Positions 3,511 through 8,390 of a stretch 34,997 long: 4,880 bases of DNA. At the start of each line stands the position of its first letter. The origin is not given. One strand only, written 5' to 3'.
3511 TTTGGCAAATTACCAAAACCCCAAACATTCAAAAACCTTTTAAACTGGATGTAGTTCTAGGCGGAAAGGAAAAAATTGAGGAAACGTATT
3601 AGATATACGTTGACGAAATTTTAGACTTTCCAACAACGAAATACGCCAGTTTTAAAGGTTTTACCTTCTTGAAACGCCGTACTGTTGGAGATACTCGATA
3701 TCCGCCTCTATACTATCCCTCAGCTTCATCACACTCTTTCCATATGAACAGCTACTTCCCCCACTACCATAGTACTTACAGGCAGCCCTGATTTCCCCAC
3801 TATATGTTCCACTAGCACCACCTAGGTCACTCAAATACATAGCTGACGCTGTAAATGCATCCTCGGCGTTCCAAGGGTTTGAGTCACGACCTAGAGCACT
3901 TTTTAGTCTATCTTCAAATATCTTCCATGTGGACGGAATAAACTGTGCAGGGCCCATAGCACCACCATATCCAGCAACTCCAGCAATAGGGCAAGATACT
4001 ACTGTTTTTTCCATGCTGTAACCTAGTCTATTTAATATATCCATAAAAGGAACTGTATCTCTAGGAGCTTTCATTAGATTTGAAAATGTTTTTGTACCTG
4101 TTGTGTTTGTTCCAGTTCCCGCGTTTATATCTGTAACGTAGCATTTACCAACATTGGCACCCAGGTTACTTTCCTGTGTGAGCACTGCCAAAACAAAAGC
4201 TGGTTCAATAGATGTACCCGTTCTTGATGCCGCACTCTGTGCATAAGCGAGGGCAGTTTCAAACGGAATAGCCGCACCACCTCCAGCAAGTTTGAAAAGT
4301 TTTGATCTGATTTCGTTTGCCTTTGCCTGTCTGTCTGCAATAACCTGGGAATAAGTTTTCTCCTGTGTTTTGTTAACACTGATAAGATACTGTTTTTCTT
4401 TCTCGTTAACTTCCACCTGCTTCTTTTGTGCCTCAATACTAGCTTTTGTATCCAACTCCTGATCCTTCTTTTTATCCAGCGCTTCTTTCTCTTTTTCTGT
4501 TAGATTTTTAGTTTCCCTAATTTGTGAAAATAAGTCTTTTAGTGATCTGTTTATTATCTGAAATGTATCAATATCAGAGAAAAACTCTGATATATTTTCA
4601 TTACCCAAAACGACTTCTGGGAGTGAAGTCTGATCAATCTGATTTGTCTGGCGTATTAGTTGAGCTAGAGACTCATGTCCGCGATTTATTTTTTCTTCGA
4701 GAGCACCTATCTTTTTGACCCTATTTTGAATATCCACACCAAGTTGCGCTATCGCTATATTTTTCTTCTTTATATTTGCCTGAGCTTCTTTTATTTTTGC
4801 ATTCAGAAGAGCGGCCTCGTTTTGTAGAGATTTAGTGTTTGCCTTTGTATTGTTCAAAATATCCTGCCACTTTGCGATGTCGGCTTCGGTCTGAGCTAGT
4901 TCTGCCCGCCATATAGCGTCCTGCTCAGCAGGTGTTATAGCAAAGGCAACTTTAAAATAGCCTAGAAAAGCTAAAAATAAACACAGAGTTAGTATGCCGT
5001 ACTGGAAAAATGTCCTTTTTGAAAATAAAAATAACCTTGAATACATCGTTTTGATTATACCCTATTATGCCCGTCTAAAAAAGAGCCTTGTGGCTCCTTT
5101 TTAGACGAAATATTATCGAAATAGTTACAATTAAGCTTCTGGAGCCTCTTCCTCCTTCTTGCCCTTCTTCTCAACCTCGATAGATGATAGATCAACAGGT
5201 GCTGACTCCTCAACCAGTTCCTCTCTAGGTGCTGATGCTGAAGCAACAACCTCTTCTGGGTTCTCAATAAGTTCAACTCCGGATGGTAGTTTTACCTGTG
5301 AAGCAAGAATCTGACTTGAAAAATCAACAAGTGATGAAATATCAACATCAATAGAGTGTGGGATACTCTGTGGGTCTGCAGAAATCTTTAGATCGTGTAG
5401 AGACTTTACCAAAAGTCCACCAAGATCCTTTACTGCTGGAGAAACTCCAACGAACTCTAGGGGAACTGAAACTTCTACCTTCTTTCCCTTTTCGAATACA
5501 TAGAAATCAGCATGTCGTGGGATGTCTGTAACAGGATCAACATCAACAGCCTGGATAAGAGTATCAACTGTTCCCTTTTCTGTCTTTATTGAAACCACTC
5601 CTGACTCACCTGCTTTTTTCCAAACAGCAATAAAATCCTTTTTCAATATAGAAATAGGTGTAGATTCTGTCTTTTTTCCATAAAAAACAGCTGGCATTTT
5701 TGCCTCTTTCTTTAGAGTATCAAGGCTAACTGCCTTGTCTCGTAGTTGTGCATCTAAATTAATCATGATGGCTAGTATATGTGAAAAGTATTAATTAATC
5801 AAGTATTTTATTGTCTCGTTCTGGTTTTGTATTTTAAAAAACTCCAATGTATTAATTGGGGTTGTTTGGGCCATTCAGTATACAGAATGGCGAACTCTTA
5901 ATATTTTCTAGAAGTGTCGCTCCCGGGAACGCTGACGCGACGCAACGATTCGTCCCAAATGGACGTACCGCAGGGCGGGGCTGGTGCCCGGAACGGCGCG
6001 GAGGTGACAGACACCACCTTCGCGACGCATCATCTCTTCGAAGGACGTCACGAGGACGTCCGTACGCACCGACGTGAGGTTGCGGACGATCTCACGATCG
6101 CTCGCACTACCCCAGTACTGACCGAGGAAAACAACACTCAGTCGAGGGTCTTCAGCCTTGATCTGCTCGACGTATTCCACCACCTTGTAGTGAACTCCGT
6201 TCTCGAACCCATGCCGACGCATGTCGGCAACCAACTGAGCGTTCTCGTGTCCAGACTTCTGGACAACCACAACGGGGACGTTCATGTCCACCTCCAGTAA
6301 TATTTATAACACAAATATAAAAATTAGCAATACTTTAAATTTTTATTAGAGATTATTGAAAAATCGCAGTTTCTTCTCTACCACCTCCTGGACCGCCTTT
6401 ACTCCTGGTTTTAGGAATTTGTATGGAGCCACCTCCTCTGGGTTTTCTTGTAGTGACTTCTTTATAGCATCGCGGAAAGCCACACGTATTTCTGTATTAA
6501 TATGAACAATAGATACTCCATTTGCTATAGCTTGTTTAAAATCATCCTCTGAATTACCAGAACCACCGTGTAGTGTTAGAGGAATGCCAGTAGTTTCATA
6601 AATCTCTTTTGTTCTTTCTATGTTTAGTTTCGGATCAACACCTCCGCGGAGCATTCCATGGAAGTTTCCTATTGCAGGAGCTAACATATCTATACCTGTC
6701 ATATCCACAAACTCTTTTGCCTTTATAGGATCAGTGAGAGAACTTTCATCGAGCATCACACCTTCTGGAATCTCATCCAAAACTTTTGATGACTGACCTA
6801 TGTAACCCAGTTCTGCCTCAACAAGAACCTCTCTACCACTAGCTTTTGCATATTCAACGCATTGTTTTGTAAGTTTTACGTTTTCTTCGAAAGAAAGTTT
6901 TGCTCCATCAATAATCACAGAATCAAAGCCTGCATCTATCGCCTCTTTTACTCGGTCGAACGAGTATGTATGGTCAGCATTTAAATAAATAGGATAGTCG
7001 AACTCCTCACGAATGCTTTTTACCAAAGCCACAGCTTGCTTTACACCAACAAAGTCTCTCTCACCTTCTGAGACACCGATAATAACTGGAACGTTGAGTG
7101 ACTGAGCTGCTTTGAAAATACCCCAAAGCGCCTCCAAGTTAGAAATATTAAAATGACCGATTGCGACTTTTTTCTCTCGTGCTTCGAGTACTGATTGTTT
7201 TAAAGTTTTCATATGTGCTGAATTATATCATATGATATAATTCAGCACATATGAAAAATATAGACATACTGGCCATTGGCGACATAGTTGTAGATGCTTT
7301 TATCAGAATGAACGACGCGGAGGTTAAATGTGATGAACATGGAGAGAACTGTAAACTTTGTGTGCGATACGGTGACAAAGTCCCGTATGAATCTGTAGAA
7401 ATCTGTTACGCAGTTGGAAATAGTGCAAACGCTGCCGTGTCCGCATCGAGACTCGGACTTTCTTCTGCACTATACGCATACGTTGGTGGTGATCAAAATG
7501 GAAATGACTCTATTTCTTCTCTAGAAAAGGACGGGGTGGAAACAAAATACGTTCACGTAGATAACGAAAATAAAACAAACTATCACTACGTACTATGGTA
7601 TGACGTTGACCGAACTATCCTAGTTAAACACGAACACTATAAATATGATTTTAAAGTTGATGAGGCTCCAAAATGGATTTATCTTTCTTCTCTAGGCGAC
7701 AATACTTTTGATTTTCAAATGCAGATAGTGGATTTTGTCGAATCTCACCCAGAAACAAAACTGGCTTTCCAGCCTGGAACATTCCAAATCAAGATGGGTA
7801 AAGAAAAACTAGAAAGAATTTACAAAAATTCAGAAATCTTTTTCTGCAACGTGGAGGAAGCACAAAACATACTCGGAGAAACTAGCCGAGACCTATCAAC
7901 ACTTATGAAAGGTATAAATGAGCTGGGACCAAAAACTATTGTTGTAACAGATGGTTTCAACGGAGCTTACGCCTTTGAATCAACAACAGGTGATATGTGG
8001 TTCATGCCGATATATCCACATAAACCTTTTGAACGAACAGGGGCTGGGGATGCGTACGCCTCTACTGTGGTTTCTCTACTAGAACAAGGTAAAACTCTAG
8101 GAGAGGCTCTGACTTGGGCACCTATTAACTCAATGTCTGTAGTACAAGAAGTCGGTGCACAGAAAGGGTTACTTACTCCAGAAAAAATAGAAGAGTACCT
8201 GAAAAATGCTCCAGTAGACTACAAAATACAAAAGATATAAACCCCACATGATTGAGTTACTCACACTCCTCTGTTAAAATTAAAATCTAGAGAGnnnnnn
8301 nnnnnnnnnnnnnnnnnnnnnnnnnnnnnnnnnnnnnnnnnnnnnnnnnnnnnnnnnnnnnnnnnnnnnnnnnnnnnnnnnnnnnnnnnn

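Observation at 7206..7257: Perfect 52-bp palindrome containing both start codons of divergent fba and PfkB-kinase genes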

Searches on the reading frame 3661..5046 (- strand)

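Call 5: search_protein_families(library=pfam, proteins=[window:3661-5046:-])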
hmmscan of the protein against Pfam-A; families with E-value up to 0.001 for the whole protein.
window:3661-5046:- (461 aa): 1 family
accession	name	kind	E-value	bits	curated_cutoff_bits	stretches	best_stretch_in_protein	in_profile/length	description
PF13406.11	SLT_2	-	4.1e-06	26.7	24.3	1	279-410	85-201/292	Transglycosylase SLT domain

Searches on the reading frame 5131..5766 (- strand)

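Call 5: search_protein_families(library=pfam, proteins=[window:5131-5766:-])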
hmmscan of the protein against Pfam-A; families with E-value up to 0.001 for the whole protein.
window:5131-5766:- (211 aa): 2 families
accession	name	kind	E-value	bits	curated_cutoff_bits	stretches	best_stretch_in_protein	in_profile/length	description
PF14693.11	Ribosomal_TL5_C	-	1.2e-22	80.5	27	1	96-181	1-84/84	Ribosomal protein TL5, C-terminal domain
PF01386.24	Ribosomal_L25p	-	1.3e-14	54.8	23.6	1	4-88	1-82/82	Ribosomal L25p family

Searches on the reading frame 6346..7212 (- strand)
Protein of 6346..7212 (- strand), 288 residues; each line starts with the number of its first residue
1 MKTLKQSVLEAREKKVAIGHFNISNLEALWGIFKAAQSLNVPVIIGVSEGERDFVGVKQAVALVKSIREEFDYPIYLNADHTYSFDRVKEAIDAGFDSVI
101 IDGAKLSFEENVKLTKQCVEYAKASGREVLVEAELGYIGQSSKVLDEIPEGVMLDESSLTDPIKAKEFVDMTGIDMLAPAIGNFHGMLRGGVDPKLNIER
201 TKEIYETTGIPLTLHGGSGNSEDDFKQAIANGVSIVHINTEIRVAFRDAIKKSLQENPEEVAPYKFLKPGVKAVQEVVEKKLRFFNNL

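Call 5: search_protein_families(library=pfam, proteins=[window:6346-7212:-])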
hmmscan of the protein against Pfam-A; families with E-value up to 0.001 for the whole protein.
window:6346-7212:- (288 aa): 2 families
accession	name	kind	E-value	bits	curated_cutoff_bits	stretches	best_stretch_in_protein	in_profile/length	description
PF01116.26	F_bP_aldolase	-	9.9e-81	271.7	25.5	1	3-286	2-273/277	Fructose-bisphosphate aldolase class-II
PF00977.27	His_biosynth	-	0.0006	19.8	23.6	0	196-255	60-117/228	Histidine biosynthesis protein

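Call 17: find_encoding_contigs(protein=window:6349-7212:-, flank=1500, max_places=10)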
Protein window:6349-7212:- (288 aa): 1 contig read that carries it; 1 place shown.
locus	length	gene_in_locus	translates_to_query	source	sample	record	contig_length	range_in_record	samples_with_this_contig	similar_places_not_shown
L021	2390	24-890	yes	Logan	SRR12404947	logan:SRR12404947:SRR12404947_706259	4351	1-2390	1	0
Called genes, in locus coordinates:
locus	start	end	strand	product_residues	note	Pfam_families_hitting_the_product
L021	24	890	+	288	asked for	PF01116:F_bP_aldolase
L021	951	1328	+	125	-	-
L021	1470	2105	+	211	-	PF01386:Ribosomal_L25p, PF14693:Ribosomal_TL5_C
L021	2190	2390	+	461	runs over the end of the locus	PF13406:SLT_2 (weak)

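Call 39: search_protein_families(library=ncbifam, proteins=[window:6349-7212:-], max_evalue=0.01)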
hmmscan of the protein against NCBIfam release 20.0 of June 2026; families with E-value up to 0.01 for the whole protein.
window:6349-7212:- (288 aa): 20 families
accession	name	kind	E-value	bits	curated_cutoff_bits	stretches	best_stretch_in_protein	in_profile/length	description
TIGR01859.1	fruc_bis_ald_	equivalog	4.9e-76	256.1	343.05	1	5-286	5-277/282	class II fructose-1,6-bisphosphate aldolase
TIGR00167.1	cbbA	subfamily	9.2e-73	245.1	215.6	1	3-286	5-285/290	ketose-bisphosphate aldolase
NF009374.0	PRK12737.1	subfamily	4.8e-69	232.5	383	1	4-283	6-276/284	tagatose-bisphosphate aldolase subunit GatY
NF009497.0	PRK12857.1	equivalog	1.6e-68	231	423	1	4-285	6-278/284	class II fructose-1,6-bisphosphate aldolase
NF006626.0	PRK09195.1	subfamily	4.8e-67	226.1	384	1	5-283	7-276/284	tagatose-bisphosphate aldolase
NF005823.0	PRK07709.1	equivalog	3.8e-65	220.5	545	1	4-285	6-279/285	class II fructose-bisphosphate aldolase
NF006376.0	PRK08610.1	equivalog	1.6e-64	218.4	527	1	4-285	6-279/286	class II fructose-bisphosphate aldolase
TIGR01858.1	tag_bisphos_ald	equivalog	1.9e-63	214.2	443.55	1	5-282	5-273/282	tagatose bisphosphate family class II aldolase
NF006042.0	PRK08185.1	subfamily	5.6e-62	209.6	405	1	3-287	4-280/287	hypothetical protein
NF005284.0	PRK06801.1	equivalog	2.8e-59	200.9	406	1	3-287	5-282/286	ketose 1,6-bisphosphate aldolase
NF005943.0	PRK07998.1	equivalog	1.5e-58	198.6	364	1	10-286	12-276/283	class II aldolase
NF005288.0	PRK06806.1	equivalog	2.7e-54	184.3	396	1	4-286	6-276/281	class II fructose-bisphosphate aldolase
NF009375.0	PRK12738.1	equivalog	2.4e-51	174.6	542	1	8-283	10-276/286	tagatose-bisphosphate aldolase subunit KbaY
NF004493.0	PRK05835.1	equivalog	1.6e-49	168.8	558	2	8-221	9-216/307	class II fructose-bisphosphate aldolase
NF005481.0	PRK07084.1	equivalog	3.2e-44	151.4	511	2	10-224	21-235/324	class II fructose-bisphosphate aldolase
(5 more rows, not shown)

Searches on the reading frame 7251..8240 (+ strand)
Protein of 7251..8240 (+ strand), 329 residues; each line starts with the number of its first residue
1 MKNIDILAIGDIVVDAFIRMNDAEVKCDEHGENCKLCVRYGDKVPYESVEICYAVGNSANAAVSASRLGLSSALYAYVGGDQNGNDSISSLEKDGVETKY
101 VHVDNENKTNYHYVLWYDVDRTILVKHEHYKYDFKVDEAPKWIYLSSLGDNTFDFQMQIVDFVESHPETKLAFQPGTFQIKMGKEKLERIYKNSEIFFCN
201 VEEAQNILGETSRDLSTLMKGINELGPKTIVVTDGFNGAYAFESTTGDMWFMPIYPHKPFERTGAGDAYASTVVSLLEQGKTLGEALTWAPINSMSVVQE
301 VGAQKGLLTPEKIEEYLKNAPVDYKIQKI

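Call 5: search_protein_families(library=pfam, proteins=[window:7251-8240:+])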
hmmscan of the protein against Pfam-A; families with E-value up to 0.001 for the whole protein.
window:7251-8240:+ (329 aa): 2 families
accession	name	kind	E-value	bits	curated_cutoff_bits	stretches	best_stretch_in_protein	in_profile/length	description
PF00294.29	PfkB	-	4.3e-29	102.2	25.8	1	53-307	34-299/302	pfkB family carbohydrate kinase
PF08543.17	Phos_pyr_kin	-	0.00018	21.4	27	1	188-290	114-224/246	Phosphomethylpyrimidine kinase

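Call 16: find_encoding_contigs(protein=window:7251-8237:+, flank=1500, max_places=10)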
Protein window:7251-8237:+ (329 aa): no gene with exactly this product is on record in the collection.

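Call 21: find_related_loci(query=window:7251-8237:+, collection=metagenome_contigs, flank=1500)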
Query window:7251-8237:+ (329 aa) in metagenome_contigs; peptide patterns used: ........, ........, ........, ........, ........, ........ (x = any residue, [..] = any of these).
600 stretches matched a pattern (row limit reached: there are more); 82 encode a relative of the query (tblastn E <= 1e-3); the best 80 are kept; 80 distinct loci.
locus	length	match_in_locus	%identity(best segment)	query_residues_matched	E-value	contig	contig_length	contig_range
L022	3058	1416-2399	75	2-329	0e+0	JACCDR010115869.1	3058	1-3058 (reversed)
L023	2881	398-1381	75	2-329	3e-178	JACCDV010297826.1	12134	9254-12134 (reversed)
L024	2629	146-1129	74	2-329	0e+0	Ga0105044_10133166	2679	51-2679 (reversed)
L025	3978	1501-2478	63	2-329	9e-140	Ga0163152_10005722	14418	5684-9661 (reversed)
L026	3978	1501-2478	63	2-329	9e-140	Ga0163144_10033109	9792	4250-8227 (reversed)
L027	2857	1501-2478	57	4-329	4e-131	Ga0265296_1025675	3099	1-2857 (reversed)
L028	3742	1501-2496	57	4-329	1e-123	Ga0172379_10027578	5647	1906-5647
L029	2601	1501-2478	56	4-329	1e-124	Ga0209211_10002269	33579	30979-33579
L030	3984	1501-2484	55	3-329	1e-120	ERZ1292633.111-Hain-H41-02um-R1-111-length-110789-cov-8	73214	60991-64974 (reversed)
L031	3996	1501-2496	60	1-329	5e-119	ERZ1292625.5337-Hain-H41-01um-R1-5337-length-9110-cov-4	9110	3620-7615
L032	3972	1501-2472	59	4-329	5e-125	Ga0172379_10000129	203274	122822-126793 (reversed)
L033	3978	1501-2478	53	4-329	1e-118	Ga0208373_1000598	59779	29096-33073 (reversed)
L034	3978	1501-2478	55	4-329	6e-118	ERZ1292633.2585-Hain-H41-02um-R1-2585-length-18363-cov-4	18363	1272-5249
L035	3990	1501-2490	52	1-329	2e-117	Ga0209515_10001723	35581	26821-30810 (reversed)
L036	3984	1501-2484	53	3-329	3e-117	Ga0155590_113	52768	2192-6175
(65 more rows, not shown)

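Call 26: find_related_loci(query=window:7251-8237:+, collection=genome_contigs, flank=1500)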
Query window:7251-8237:+ (329 aa) in genome_contigs; peptide patterns used: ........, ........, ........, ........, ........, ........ (x = any residue, [..] = any of these).
541 stretches matched a pattern; 66 encode a relative of the query (tblastn E <= 1e-3); 66 distinct loci.
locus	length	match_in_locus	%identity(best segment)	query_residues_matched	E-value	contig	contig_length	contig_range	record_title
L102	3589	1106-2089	93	2-329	0e+0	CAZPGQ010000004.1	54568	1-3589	MAG TPA_asm: uncultured Candidatus Saccharibacteria bacterium isolate SRP219642_co7_231 genome assembly, contig: NODE_77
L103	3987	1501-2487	90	1-329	0e+0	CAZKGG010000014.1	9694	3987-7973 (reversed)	MAG TPA_asm: uncultured Candidatus Saccharibacteria bacterium isolate SRP342105_co2_44 genome assembly, contig: NODE_763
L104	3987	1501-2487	88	1-329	0e+0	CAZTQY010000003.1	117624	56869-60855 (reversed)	MAG TPA_asm: uncultured Candidatus Saccharibacteria bacterium isolate SRP285395_co2_142 genome assembly, contig: NODE_17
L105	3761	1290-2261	88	1-324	0e+0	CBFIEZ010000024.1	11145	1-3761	MAG: Minisyncoccia bacterium isolate Co_bin_508_permissive genome assembly, contig: Co_bin_508_permissive_c24, whole gen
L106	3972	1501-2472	85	1-324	0e+0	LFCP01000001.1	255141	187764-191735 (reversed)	MAG: Parcubacteria bacterium C7867-006 C7867_00050, whole genome shotgun sequence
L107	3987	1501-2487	79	1-329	0e+0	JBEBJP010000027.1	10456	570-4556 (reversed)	MAG: Parcubacteria group bacterium isolate SF2_12 NODE_2699_length_10456_cov_14.352805, whole genome shotgun sequence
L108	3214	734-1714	75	1-329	0e+0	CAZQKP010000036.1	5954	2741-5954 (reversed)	MAG TPA_asm: uncultured Candidatus Saccharibacteria bacterium isolate SRP273308_co1_145 genome assembly, contig: NODE_24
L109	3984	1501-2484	75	2-329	9e-175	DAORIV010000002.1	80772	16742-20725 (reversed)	MAG TPA_asm: Parcubacteria group bacterium isolate AMR_MDS_5568 NODE_39_length_80772_cov_13.370442, whole genome shotgun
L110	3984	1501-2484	74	2-329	4e-173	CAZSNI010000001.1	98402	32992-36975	MAG TPA_asm: uncultured Candidatus Saccharibacteria bacterium isolate SRP286056_co1_435 genome assembly, contig: NODE_15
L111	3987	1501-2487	73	1-329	4e-174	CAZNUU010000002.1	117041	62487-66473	MAG TPA_asm: uncultured Candidatus Saccharibacteria bacterium isolate SRP273308_co1_7 genome assembly, contig: NODE_169_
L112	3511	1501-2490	72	1-329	6e-170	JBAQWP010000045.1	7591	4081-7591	MAG: Minisyncoccia bacterium isolate MFD03290_ilm_asm_bin18 k127_233123, whole genome shotgun sequence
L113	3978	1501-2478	73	4-329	1e-166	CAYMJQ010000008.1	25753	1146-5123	MAG TPA_asm: uncultured Candidatus Saccharibacteria bacterium isolate SRP329715_co2_189 genome assembly, contig: NODE_38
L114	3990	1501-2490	70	1-329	5e-160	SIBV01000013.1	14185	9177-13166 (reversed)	MAG: Candidatus Zambryskibacteria bacterium isolate Baikal-deep-G185 BACOMB-C20628, whole genome shotgun sequence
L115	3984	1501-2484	63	2-329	4e-137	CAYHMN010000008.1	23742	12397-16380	MAG TPA_asm: uncultured Candidatus Saccharibacteria bacterium isolate ERP119705_co13_453 genome assembly, contig: NODE_2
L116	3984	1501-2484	64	2-329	2e-136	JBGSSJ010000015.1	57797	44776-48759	MAG: Candidatus Paceibacteria bacterium isolate JTS-AC38 k141_3579309, whole genome shotgun sequence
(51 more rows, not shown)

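Call 39: search_protein_families(library=ncbifam, proteins=[window:7251-8237:+], max_evalue=0.01)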
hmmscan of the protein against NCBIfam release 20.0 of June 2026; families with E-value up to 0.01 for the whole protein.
window:7251-8237:+ (329 aa): 21 families
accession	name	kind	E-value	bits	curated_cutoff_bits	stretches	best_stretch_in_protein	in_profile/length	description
TIGR02152.1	D_ribokin_bact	equivalog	5.4e-24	85.1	299.65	2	188-314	170-297/298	ribokinase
TIGR04382.1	myo_inos_iolC_N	equivalog_domain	1.8e-21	76.7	300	2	185-317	180-309/309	5-dehydro-2-deoxygluconokinase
NF040938.1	KDG_KDGal_kin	equivalog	4.4e-19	68.7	400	2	183-318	172-304/305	bifunctional 2-dehydro-3-deoxygluconokinase/2-dehydro-3-deoxygalactonokinase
NF007321.0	PRK09813.1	equivalog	3.9e-17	62.6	247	2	46-137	15-105/261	fructoselysine 6-kinase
TIGR02198.1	rfaE_dom_I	equivalog_domain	1.1e-15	57.6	345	2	188-305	185-304/315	D-glycero-beta-D-manno-heptose-7-phosphate kinase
NF053626.1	RibKinHalex1628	equivalog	7.2e-15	55.2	330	1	56-318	39-292/293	ATP-dependent ribose-1-phosphate kinase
NF041332.1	KDG_KDGal_kin_Halo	equivalog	4.6e-14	52.6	440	1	182-318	178-311/320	bifunctional 2-dehydro-3-deoxygluconokinase/2-dehydro-3-deoxygalactonokinase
NF008353.0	PRK11142.1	equivalog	8.3e-14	51.8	341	2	200-319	185-305/307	ribokinase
NF049991.1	TagKinase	equivalog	1.6e-13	50.1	420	2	183-321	184-319/321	tagatose kinase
NF006957.1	PRK09434.1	equivalog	1.6e-12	47.6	450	2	54-111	26-83/302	fructokinase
NF041164.1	NucKinThplmales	equivalog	2e-12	46.9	450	1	49-299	33-273/295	nucleoside kinase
TIGR03168.1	1-PFK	subfamily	7.9e-12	44.7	216.4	1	200-319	183-301/305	hexose kinase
NF047869.1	myo_kin_aldol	exception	2.2e-11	42.9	600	1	53-112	37-96/586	bifunctional 5-dehydro-2-deoxygluconokinase/5-dehydro-2-deoxyphosphogluconate aldolase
TIGR03828.1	pfkB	equivalog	1.9e-10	40.3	292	1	200-320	183-302/305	1-phosphofructokinase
NF008454.0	PRK11316.1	equivalog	3.6e-10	39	521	1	190-304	185-301/475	bifunctional D-glycero-beta-D-manno-heptose-7-phosphate kinase/D-glycero-beta-D-manno-heptose 1-phosphate adenylyltransferase HldE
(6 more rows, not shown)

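Call 67: search_solved_structures(query=window:7251-8237:+, max_evalue=1e-8)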
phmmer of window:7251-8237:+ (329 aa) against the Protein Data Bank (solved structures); distinct sequences matched with E-value up to 1e-8: 8.
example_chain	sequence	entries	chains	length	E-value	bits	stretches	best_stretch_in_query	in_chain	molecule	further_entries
5zwy_A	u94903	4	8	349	2.1e-11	47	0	56-113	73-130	Ribokinase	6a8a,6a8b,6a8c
2v78_A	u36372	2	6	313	2.4e-11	46.8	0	180-314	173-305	FRUCTOKINASE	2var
2nwh_A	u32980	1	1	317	4.2e-10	42.7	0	186-317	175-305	carbohydrate kinase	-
3kd6_A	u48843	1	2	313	4.4e-10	42.6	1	56-279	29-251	Carbohydrate kinase, PfkB family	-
2qcv_A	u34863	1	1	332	8.8e-10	41.7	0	214-317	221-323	Putative 5-dehydro-2-deoxygluconokinase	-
6wjz_A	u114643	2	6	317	4.5e-09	39.3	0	56-110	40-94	Ribokinase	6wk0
5byc_A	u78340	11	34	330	5.1e-09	39.1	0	56-110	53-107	Ribokinase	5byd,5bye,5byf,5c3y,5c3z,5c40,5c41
2fv7_A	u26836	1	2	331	5.6e-09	39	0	56-110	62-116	Ribokinase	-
